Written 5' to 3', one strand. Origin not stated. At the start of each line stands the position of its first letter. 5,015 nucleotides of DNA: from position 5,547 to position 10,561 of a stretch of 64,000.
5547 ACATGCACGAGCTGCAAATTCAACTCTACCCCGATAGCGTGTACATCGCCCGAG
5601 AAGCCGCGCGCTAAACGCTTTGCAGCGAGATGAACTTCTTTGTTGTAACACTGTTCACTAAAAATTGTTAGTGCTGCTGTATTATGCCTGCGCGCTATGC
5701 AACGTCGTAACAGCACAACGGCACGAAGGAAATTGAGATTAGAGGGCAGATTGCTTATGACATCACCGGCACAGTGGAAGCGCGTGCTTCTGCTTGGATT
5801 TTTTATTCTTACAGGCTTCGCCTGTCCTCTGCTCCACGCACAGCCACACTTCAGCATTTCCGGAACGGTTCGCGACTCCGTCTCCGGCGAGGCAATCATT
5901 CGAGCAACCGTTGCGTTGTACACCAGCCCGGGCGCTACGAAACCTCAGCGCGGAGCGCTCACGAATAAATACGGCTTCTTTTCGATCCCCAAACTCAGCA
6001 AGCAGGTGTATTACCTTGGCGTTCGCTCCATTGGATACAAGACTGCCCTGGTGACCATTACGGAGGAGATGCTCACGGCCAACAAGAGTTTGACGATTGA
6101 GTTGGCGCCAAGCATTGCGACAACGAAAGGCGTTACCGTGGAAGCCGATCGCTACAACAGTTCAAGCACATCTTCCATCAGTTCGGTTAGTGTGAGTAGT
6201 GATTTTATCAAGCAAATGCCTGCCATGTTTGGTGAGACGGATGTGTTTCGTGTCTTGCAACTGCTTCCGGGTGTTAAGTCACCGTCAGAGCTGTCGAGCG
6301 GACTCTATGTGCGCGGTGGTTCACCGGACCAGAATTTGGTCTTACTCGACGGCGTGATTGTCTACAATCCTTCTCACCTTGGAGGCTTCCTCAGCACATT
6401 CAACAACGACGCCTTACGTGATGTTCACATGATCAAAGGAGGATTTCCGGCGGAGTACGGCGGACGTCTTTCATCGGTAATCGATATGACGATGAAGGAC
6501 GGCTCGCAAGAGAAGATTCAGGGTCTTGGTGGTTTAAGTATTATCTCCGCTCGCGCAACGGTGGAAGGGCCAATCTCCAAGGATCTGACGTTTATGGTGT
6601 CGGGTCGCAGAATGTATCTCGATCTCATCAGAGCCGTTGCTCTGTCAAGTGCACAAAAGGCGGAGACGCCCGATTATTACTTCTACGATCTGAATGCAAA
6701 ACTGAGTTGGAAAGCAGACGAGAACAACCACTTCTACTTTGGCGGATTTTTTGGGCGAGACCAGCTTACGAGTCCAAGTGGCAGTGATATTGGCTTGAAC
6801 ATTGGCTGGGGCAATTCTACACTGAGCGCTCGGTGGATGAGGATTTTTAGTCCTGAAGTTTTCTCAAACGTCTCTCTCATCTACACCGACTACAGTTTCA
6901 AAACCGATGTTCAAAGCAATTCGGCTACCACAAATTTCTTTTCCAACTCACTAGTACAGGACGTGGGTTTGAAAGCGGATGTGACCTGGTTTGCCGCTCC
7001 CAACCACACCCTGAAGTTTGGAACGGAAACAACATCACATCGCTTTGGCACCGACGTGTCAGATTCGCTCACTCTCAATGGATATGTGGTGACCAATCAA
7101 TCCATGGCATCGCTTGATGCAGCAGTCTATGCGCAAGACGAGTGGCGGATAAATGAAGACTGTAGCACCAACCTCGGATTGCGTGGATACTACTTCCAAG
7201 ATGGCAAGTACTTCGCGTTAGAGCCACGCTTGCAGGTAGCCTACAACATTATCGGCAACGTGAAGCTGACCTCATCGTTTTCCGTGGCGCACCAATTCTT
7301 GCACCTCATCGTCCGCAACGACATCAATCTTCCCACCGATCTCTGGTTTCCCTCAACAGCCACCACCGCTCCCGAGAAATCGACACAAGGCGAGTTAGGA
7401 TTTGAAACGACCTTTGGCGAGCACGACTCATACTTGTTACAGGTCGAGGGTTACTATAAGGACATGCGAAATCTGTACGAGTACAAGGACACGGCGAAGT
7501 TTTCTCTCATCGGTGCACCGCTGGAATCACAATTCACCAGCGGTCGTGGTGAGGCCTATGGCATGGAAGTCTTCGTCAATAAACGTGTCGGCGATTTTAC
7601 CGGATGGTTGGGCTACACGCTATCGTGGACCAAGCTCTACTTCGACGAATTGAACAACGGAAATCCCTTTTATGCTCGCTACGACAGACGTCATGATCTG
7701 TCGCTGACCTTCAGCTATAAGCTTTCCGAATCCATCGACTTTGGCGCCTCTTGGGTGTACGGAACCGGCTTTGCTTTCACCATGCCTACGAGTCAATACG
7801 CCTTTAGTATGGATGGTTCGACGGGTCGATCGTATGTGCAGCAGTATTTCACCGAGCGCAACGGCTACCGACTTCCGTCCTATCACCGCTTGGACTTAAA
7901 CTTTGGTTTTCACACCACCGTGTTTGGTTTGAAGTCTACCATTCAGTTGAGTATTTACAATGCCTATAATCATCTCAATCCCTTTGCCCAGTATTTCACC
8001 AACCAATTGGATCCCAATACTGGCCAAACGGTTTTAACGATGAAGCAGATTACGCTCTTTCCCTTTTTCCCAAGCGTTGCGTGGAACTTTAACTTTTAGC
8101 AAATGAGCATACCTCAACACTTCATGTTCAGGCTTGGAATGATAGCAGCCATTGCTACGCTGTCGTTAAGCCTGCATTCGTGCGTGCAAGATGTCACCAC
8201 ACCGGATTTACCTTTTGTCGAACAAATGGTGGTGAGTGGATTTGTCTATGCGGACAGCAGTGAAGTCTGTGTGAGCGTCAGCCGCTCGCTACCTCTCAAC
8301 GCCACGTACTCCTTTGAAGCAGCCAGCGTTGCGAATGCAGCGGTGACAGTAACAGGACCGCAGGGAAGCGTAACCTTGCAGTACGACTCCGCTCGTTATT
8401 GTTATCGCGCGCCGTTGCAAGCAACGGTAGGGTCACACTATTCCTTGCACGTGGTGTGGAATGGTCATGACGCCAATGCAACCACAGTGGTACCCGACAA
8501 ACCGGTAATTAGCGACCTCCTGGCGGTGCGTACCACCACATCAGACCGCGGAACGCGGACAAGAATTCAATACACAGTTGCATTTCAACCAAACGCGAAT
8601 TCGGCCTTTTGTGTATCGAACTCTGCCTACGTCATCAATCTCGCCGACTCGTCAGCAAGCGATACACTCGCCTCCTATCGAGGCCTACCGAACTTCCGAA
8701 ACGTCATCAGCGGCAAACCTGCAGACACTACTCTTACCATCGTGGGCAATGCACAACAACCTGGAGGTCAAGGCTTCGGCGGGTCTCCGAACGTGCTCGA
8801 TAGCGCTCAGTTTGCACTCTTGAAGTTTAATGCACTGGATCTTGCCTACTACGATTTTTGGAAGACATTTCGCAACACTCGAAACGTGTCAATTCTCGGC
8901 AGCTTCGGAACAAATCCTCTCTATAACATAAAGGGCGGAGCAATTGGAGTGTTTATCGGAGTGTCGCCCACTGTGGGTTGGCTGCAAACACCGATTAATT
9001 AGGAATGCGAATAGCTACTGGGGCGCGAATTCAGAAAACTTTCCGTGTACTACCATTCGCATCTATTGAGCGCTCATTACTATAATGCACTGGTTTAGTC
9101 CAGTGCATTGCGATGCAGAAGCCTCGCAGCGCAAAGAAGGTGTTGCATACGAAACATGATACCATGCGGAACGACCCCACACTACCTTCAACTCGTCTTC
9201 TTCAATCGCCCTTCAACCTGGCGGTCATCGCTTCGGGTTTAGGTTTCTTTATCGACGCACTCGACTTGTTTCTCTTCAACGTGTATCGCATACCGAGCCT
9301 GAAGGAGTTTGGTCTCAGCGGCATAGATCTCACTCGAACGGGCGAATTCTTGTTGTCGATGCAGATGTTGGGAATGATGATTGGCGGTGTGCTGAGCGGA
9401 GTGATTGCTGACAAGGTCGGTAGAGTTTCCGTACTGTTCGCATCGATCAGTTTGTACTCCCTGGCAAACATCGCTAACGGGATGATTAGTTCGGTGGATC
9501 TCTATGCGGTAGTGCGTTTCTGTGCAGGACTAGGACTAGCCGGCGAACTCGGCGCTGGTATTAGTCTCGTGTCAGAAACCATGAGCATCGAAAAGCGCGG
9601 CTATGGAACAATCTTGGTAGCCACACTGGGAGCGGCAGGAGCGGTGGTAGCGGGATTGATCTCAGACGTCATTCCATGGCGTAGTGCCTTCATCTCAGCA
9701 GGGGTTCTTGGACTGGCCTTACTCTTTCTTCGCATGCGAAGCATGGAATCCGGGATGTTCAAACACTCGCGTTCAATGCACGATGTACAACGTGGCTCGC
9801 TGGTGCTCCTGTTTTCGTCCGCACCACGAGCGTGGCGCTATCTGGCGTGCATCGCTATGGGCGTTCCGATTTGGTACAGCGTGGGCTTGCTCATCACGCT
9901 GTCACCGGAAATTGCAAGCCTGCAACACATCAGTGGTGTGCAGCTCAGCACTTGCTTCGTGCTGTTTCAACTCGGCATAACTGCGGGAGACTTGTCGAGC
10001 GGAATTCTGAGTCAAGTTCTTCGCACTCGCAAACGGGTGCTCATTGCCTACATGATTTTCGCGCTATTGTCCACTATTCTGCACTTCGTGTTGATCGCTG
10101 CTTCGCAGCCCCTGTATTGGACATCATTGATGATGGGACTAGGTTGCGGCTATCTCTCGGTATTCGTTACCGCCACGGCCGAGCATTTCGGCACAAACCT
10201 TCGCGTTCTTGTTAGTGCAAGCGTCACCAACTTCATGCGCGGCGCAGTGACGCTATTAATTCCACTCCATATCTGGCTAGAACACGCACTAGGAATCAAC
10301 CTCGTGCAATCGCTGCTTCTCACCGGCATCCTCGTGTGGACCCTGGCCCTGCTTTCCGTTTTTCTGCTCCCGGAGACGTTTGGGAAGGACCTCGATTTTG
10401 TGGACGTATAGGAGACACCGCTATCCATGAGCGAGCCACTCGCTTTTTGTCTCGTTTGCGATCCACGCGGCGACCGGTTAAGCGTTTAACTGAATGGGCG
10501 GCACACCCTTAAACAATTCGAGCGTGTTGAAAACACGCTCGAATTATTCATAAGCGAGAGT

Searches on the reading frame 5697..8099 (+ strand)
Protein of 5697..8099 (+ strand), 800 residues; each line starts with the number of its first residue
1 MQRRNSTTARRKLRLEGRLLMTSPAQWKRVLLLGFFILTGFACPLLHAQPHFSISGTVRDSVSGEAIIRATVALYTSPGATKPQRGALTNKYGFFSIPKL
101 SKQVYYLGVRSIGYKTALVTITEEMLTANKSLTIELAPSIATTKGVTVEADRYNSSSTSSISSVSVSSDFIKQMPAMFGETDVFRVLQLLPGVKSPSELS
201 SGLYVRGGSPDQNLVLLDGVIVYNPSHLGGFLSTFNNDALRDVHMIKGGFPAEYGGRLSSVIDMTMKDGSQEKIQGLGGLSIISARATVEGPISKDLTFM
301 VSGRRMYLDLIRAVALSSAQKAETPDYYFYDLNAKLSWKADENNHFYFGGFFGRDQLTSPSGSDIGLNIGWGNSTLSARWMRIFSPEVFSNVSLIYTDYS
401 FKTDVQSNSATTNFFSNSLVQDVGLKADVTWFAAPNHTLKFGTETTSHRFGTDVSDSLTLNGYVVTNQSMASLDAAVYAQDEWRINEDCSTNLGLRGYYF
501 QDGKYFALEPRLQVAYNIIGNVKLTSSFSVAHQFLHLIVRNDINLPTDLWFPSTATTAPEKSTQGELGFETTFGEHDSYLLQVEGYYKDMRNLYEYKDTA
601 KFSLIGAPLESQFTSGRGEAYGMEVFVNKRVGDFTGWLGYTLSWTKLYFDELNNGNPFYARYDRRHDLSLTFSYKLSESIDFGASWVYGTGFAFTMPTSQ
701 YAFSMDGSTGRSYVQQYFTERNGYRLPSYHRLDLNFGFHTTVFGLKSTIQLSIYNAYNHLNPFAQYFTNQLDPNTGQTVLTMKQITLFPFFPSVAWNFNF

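Call 49: search_protein_families(library=pfam, proteins=[window:5697-8099:+], max_evalue=0.00001)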
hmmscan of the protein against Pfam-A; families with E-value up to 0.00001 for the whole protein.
window:5697-8099:+ (800 aa): 3 families
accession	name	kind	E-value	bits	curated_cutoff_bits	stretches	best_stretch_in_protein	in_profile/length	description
PF13620.12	CarboxypepD_reg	-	2.2e-10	41.2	32.3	1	53-122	1-68/82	Carboxypeptidase regulatory-like domain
PF07715.20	Plug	-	3e-10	41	23.9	1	166-257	12-102/107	TonB-dependent Receptor Plug Domain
PF13715.12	CarbopepD_reg_2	-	2.7e-09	37.4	32.2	1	54-148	1-88/88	CarboxypepD_reg-like domain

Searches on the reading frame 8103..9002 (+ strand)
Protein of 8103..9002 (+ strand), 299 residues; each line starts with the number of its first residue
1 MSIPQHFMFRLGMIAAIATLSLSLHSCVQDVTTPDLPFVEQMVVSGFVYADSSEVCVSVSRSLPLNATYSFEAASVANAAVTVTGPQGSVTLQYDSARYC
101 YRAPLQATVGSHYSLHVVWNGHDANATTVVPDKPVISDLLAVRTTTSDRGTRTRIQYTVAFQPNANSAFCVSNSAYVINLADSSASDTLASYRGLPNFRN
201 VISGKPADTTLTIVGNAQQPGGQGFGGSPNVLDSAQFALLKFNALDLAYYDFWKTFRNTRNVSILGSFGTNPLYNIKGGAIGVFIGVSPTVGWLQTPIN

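Call 49: search_protein_families(library=pfam, proteins=[window:8103-9002:+], max_evalue=0.00001)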
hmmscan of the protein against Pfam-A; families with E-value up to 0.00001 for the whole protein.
window:8103-9002:+ (299 aa): 1 family
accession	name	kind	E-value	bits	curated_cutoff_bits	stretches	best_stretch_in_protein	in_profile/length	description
PF14054.11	DUF4249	-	1.7e-16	61.1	28.5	1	35-275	10-252/269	Domain of unknown function (DUF4249)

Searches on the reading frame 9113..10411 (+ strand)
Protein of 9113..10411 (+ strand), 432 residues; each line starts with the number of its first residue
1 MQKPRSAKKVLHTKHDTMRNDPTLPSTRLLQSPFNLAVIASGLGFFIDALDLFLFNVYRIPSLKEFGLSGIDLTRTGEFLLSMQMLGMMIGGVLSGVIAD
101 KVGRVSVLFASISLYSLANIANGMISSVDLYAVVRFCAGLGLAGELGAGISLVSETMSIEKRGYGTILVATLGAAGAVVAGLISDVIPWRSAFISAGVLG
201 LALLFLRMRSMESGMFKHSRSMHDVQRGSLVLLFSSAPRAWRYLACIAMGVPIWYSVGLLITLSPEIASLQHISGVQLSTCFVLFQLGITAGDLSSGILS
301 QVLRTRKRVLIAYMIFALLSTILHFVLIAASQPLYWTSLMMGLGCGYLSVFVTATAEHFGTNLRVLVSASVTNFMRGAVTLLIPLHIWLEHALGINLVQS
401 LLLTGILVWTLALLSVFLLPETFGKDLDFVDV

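Call 49: search_protein_families(library=pfam, proteins=[window:9113-10411:+], max_evalue=0.00001)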
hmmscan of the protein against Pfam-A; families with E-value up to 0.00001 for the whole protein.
window:9113-10411:+ (432 aa): 2 families
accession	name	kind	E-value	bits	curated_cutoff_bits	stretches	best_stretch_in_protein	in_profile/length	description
PF07690.21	MFS_1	-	6e-24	85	33.4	1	43-382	3-345/347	Major Facilitator Superfamily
PF00083.30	Sugar_tr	-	1.7e-09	37.5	22.3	1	79-223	50-204/452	Sugar (and other) transporter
